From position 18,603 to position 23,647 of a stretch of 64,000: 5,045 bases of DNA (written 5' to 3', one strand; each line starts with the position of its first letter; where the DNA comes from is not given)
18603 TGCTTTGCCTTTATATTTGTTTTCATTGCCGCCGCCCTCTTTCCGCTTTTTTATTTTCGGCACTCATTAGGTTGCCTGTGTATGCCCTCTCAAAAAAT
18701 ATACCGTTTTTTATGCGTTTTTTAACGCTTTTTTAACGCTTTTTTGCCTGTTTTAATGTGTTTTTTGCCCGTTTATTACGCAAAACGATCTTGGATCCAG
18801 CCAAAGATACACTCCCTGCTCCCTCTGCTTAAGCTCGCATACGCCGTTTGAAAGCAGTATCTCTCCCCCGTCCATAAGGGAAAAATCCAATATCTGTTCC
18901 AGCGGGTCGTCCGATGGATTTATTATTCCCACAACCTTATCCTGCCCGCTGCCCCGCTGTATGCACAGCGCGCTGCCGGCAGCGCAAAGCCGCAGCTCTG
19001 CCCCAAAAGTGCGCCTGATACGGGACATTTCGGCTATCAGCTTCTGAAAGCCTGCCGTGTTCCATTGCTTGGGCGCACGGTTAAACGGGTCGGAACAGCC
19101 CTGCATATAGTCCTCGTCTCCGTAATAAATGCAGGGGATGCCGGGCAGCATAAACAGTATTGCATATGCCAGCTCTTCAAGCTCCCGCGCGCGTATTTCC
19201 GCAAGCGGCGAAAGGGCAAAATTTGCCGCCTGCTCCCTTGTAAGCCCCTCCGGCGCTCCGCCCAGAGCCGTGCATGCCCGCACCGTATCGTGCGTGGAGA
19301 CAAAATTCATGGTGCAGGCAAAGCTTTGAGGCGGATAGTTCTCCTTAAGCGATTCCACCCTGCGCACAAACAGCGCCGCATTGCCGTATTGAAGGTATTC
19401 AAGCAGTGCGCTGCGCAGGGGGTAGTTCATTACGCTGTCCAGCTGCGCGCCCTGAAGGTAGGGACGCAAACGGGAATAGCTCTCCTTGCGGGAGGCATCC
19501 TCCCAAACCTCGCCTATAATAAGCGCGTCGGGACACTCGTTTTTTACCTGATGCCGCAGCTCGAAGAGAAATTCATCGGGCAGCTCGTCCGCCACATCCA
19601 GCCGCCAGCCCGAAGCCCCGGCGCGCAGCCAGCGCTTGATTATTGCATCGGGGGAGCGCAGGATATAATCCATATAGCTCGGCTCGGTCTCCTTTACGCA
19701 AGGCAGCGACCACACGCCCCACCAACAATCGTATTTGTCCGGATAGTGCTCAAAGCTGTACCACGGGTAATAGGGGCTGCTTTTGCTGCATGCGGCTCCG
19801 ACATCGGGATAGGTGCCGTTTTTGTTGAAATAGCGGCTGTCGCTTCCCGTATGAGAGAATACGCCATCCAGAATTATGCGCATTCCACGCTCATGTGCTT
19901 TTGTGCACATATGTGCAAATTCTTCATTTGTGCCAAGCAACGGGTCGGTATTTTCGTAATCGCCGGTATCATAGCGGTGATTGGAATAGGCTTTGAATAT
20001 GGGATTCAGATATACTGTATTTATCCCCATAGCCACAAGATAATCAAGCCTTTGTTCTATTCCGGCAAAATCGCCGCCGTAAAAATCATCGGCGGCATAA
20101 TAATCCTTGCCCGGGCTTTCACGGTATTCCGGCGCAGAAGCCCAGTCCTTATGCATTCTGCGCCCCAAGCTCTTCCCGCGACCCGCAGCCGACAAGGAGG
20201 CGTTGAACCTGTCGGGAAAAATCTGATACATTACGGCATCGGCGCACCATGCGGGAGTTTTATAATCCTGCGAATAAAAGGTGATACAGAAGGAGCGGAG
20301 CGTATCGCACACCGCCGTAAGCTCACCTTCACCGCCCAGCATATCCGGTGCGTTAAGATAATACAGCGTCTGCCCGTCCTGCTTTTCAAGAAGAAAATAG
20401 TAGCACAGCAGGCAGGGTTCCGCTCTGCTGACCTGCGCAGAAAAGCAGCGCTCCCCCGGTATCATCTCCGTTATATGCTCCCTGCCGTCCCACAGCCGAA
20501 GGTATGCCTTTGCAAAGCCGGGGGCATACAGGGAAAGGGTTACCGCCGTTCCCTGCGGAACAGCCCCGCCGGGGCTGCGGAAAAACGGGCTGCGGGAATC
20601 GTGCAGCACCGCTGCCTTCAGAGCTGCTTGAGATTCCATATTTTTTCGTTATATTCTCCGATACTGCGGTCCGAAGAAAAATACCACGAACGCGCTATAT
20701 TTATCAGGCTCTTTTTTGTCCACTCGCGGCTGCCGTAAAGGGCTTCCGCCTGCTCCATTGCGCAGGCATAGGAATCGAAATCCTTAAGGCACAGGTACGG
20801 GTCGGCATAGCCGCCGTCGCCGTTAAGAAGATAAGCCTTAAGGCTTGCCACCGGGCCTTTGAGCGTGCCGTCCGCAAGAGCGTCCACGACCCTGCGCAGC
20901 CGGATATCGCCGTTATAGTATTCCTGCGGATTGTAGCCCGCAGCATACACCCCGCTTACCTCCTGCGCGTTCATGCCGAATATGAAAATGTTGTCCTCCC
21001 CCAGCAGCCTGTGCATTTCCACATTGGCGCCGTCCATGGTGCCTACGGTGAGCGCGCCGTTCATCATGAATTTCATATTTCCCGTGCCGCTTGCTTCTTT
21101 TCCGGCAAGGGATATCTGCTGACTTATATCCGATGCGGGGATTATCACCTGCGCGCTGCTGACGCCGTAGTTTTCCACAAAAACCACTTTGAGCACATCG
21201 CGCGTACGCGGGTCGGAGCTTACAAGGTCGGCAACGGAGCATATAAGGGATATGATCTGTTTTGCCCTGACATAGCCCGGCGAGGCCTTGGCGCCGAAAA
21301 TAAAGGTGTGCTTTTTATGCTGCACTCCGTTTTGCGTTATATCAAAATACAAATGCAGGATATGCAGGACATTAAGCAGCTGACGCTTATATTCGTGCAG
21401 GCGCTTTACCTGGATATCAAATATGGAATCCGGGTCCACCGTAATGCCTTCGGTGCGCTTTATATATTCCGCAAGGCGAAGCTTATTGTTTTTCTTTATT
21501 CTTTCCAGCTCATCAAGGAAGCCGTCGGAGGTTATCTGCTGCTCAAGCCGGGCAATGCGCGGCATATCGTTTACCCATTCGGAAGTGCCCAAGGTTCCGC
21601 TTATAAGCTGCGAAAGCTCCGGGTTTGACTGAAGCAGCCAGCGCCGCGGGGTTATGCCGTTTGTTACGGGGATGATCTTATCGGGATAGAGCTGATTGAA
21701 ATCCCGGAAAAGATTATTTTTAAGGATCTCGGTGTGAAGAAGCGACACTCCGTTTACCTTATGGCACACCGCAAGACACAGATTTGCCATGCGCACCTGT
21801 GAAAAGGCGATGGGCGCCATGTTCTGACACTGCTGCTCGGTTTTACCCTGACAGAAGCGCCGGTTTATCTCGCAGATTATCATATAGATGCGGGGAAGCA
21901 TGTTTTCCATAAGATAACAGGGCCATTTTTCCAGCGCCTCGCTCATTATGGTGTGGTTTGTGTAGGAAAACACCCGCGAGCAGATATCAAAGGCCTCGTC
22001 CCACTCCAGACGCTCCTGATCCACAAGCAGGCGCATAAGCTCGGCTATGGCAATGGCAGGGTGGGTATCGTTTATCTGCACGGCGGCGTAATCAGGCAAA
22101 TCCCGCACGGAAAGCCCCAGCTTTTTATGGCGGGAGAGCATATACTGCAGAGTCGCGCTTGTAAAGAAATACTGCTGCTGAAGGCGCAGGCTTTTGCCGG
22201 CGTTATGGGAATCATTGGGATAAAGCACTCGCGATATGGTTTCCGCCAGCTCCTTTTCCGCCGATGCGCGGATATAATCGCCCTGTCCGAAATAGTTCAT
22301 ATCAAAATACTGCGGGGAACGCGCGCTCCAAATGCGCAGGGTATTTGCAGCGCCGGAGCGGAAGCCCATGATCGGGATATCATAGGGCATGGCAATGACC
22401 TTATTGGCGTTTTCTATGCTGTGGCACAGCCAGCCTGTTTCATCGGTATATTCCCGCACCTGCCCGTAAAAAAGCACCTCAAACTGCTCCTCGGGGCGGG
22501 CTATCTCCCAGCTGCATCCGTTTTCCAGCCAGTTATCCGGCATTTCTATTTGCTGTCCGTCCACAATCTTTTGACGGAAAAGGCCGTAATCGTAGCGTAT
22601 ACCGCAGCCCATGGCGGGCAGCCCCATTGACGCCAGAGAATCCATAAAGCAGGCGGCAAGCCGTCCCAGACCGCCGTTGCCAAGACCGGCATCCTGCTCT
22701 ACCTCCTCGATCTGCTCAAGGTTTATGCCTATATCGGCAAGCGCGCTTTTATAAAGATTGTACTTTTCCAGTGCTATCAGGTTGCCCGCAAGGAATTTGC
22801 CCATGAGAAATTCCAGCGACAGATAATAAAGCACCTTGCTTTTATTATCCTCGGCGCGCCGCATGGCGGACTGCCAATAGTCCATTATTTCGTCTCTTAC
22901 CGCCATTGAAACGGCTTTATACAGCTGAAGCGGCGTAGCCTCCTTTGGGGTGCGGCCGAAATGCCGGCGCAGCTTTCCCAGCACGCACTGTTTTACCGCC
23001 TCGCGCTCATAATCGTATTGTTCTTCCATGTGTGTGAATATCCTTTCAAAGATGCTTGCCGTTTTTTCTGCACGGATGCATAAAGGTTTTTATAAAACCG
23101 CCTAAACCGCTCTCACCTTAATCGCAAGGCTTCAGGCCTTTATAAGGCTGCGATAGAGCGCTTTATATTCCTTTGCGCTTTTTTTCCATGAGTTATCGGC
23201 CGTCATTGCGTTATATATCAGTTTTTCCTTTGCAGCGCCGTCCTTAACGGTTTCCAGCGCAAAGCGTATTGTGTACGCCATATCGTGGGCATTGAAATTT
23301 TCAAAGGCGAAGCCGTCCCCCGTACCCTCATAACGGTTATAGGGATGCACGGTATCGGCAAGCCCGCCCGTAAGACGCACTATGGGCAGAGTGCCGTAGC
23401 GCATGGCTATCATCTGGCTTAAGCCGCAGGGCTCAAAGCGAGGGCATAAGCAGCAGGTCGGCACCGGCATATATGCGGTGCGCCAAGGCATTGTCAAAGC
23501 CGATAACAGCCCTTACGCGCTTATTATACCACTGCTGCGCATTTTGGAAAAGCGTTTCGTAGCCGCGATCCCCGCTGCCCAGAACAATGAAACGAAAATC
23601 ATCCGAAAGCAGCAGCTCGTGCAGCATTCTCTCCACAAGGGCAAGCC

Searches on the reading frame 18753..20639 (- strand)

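Call 66: search_protein_families(library=padloc, proteins=[window:18753-20639:-], max_evalue=0.00001)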
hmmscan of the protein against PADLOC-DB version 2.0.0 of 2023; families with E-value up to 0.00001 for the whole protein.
window:18753-20639:- (628 aa): 1 family
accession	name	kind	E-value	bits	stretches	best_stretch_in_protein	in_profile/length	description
PDLC01097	C3a214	-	1.1e-19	68.5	1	184-461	89-336/495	GlgB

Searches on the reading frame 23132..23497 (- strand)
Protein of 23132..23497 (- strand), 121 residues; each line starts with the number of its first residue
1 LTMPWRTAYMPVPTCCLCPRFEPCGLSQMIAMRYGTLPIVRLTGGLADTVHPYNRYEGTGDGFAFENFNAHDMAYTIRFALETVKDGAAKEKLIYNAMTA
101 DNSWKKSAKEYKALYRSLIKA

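Call 22: search_protein_families(library=pfam, proteins=[window:23132-23497:-], max_evalue=0.001)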
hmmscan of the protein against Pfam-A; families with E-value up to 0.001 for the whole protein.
window:23132-23497:- (121 aa): 1 family
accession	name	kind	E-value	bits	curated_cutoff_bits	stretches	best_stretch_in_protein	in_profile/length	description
PF00534.26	Glycos_transf_1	-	0.00015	21.8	26.4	1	16-97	97-169/172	Glycosyl transferases group 1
